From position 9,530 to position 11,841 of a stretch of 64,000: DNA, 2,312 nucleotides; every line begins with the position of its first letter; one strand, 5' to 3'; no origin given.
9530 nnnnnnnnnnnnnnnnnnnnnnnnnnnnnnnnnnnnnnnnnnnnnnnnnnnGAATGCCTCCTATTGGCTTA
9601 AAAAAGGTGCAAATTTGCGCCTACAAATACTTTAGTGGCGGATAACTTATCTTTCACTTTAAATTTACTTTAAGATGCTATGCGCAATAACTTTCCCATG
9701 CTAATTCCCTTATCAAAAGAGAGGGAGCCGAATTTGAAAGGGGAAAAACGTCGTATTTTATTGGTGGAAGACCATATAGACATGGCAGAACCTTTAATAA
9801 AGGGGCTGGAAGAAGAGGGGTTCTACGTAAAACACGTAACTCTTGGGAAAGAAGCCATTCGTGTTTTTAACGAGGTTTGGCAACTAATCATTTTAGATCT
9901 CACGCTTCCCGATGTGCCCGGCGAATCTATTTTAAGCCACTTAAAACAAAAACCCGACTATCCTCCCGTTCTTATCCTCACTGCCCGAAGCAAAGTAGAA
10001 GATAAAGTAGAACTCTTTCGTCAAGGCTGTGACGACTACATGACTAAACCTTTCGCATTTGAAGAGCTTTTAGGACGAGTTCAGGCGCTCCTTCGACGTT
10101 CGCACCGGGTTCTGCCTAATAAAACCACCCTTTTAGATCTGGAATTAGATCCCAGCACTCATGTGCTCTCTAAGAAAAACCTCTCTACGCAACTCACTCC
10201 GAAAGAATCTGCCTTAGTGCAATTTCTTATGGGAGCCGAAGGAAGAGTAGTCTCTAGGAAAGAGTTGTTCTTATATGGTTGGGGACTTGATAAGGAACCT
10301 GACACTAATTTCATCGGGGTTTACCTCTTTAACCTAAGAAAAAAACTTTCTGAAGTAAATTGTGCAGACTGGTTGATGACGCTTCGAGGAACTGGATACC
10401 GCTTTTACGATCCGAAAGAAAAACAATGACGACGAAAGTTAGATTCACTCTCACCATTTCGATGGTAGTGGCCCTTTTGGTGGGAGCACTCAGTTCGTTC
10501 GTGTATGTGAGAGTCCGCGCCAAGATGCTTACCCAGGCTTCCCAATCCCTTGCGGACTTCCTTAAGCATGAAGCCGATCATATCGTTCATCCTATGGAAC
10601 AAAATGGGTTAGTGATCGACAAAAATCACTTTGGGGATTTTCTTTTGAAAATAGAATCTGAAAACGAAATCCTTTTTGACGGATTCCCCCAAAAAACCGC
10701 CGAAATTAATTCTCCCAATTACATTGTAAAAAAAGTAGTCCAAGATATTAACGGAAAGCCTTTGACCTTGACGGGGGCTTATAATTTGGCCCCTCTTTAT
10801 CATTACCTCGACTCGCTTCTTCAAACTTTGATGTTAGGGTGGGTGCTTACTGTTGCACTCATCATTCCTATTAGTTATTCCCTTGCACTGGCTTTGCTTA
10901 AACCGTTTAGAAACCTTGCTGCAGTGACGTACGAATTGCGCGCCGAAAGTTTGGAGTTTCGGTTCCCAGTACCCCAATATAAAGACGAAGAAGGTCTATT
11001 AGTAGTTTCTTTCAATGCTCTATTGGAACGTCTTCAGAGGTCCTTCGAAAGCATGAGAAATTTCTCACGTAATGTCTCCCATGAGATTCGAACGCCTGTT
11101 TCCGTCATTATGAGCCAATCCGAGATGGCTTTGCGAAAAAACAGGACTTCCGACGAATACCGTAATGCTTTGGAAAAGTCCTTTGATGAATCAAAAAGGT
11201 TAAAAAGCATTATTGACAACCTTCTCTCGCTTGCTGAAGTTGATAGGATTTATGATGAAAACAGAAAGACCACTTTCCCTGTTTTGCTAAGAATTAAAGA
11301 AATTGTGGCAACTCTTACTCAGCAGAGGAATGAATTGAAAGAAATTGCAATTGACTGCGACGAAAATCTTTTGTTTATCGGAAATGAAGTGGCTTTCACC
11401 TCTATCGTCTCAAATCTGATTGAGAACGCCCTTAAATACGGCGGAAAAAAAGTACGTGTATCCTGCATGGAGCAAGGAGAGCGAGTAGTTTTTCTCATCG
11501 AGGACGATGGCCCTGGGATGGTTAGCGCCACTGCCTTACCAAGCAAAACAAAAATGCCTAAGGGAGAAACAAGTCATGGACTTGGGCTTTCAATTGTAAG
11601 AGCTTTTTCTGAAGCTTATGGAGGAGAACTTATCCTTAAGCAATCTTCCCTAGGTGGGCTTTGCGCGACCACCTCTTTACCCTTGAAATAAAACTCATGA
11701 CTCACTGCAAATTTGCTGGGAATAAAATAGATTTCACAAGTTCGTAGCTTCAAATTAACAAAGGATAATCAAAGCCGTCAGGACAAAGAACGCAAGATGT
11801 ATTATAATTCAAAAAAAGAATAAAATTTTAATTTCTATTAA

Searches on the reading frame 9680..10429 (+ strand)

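Call 17: search_protein_families(library=pfam, proteins=[window:9680-10429:+], max_evalue=0.001)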
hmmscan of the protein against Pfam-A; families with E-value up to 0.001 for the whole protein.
window:9680-10429:+ (249 aa): 2 families
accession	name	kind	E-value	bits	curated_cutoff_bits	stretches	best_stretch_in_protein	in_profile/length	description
PF00072.30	Response_reg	-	4.8e-21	75.4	30.2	1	26-134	1-110/111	Response regulator receiver domain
PF00486.34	Trans_reg_C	-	2.1e-17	63.4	26.2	1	170-242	4-77/77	Transcriptional regulatory protein, C terminal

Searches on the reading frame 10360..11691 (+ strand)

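Call 17: search_protein_families(library=pfam, proteins=[window:10360-11691:+], max_evalue=0.001)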
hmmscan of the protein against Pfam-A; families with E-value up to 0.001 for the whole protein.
window:10360-11691:+ (443 aa): 5 families
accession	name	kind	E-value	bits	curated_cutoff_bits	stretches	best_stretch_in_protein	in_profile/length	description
PF00512.31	HisKA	-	1.7e-15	57.2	26.9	1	232-295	2-64/66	His Kinase A (phospho-acceptor) domain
PF02518.31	HATPase_c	-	4.8e-15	56.4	26.4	1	342-442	2-109/111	Histidine kinase-, DNA gyrase B-, and HSP90-like ATPase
PF00672.30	HAMP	-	6.2e-06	26.9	25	1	175-226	2-52/53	HAMP domain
PF13581.12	HATPase_c_2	-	1.3e-05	25.7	27.4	1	343-419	33-111/127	Histidine kinase-like ATPase domain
PF14501.12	HATPase_c_5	-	4.5e-05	23.7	22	1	344-428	4-90/102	GHKL domain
